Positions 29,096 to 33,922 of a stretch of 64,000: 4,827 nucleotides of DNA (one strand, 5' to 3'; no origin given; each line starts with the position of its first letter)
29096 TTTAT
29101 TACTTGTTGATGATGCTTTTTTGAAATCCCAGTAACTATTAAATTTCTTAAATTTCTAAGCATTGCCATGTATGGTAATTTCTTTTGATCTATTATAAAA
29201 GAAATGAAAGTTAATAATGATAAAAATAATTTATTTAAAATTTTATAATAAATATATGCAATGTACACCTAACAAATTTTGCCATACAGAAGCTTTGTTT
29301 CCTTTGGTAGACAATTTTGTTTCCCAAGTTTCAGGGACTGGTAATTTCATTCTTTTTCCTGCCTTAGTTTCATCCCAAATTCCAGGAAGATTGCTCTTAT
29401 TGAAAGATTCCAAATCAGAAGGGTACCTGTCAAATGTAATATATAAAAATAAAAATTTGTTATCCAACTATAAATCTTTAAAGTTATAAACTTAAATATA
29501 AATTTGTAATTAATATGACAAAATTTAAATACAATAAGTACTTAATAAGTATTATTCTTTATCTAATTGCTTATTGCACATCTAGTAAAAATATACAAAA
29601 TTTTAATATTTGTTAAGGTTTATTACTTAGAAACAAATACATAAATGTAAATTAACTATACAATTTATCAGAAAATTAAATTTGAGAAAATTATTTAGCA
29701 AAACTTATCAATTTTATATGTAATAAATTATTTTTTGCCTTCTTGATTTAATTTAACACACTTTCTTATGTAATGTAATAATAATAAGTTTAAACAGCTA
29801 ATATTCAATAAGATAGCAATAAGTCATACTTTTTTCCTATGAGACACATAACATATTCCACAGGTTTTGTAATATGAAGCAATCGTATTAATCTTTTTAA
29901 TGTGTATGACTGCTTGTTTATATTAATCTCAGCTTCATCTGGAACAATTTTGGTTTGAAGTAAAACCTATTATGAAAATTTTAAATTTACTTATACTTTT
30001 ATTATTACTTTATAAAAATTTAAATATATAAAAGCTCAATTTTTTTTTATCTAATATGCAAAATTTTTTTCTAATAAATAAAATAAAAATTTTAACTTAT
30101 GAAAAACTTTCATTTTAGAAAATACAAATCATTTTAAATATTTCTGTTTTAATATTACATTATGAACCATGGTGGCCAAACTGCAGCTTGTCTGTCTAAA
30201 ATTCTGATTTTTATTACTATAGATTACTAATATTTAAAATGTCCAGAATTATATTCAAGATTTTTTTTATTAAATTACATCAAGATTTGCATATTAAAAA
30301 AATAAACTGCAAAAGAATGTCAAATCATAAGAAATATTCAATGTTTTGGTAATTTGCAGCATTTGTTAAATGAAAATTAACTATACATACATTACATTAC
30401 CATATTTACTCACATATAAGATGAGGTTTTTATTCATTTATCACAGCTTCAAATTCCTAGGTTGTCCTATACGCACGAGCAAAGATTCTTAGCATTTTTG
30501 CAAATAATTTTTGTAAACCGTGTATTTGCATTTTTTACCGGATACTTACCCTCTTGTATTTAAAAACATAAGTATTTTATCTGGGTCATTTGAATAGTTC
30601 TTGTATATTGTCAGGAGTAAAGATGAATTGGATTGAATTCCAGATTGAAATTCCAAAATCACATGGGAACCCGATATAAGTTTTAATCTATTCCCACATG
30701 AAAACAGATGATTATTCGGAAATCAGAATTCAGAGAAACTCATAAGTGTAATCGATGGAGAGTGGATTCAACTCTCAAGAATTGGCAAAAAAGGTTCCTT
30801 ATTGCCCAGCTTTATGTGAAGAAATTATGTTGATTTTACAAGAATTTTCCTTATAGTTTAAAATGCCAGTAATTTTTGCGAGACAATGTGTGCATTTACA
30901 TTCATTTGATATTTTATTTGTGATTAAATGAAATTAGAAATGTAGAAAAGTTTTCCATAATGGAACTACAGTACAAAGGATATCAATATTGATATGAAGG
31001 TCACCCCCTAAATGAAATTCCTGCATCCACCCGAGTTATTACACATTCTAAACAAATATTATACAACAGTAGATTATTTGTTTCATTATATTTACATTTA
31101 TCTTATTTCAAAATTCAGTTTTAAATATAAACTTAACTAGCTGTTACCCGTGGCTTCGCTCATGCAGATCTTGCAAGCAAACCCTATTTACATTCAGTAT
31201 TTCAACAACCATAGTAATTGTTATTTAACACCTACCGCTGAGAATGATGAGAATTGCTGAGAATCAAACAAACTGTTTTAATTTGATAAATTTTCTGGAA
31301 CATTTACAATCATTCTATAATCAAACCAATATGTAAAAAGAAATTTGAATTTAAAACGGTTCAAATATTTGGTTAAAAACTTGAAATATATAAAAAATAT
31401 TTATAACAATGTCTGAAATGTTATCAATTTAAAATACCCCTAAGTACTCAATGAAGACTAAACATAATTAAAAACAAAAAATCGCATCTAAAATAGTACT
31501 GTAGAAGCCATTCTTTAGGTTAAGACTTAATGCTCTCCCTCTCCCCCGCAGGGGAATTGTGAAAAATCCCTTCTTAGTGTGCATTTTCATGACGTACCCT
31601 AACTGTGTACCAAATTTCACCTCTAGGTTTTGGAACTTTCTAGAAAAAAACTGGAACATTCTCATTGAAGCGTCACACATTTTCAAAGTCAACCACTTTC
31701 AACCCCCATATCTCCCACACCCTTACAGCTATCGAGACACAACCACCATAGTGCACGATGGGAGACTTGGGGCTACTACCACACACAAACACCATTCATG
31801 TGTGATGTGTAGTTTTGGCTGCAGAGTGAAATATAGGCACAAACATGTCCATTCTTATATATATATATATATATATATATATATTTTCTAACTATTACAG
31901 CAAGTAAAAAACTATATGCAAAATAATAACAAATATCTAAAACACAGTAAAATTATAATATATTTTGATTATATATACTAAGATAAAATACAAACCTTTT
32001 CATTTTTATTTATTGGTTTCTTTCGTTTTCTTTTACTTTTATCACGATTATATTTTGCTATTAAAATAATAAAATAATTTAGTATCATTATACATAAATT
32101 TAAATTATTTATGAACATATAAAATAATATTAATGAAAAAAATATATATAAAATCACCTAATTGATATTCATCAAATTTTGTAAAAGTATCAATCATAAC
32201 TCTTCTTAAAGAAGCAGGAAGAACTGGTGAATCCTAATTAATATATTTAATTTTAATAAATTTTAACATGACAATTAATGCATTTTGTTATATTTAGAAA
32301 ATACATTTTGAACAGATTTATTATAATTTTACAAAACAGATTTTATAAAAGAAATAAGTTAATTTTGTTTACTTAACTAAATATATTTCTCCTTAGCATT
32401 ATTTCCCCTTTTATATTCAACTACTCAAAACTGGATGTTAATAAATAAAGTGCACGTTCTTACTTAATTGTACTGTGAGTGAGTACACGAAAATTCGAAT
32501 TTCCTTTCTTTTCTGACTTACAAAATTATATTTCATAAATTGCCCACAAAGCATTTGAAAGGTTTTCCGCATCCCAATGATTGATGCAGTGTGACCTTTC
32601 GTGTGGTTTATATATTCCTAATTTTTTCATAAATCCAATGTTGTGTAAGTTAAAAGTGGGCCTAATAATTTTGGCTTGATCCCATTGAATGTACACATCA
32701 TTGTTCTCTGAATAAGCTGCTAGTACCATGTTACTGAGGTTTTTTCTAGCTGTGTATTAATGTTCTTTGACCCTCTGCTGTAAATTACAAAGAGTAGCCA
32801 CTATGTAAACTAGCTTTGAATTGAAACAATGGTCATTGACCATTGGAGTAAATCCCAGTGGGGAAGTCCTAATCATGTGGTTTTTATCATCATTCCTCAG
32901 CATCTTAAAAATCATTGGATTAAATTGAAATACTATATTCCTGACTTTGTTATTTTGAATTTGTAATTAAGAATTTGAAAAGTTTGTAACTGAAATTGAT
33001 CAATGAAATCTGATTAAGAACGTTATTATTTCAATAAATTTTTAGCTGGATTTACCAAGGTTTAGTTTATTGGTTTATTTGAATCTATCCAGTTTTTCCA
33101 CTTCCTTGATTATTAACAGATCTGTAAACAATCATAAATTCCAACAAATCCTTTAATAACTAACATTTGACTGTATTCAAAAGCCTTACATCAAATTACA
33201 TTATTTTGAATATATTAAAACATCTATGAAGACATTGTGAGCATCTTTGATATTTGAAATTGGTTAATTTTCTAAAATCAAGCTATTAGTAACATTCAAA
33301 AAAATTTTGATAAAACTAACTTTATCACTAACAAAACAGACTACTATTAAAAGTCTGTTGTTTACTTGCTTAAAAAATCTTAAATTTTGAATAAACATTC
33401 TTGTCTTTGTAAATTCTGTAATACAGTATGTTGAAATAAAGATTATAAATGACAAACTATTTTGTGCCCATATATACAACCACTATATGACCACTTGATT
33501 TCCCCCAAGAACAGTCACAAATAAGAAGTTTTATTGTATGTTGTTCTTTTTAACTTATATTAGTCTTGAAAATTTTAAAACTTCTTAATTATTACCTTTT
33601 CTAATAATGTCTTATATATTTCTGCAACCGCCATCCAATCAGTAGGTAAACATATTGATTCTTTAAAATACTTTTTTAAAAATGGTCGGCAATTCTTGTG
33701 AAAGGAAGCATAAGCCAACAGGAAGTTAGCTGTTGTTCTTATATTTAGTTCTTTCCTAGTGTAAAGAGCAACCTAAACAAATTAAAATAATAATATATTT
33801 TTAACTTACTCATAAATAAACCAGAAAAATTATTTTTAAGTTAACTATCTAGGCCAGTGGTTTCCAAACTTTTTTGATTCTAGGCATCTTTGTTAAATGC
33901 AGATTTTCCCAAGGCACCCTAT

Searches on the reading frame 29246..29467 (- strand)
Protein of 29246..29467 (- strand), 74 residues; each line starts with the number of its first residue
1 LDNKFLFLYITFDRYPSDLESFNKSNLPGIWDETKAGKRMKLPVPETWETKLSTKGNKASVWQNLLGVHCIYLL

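Call 31: search_protein_families(library=pfam, proteins=[window:29246-29467:-], max_evalue=1)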
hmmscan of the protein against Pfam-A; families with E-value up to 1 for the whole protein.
seq(74 aa): 1 family
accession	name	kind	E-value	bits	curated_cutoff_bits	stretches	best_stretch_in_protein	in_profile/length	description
PF05731.17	TROVE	-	1.6e-22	80.7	23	1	13-66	244-297/442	TROVE domain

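Call 58: search_protein_representatives(protein=window:29246-29467:-)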
Query: 74 residues. Proteins with E-value up to 0.001 (for the whole library): 350; up to 1e-10: 169; up to 1e-30: 0. The best 150 are listed.
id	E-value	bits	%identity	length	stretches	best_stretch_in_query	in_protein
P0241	1.9e-21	91.5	68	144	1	9-67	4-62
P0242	2.9e-20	87.7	61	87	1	9-70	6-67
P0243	5.2e-19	83.7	70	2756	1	12-67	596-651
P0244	1.3e-18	82.5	69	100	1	13-67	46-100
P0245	1.4e-18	82.4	62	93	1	12-72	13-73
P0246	2.7e-18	81.5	64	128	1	10-67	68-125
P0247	3.7e-18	81.0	64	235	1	7-67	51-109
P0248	4.9e-18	80.7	57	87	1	2-71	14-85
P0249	6.5e-18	80.3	64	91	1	11-68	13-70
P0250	7.5e-18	80.1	60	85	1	11-68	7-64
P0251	9.0e-18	79.8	58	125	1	9-72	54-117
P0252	1.2e-17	79.4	59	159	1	13-71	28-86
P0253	1.3e-17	79.3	59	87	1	11-68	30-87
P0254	1.7e-17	79.0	65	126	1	13-67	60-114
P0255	2.3e-17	78.5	57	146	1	8-68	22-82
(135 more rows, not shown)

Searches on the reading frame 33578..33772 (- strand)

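Call 31: search_protein_families(library=pfam, proteins=[window:33578-33772:-], max_evalue=1)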
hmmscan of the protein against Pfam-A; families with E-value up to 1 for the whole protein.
seq(65 aa): 1 family
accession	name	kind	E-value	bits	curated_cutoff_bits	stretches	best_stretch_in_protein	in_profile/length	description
PF05731.17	TROVE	-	2.1e-16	60.6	23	1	2-61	67-126/442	TROVE domain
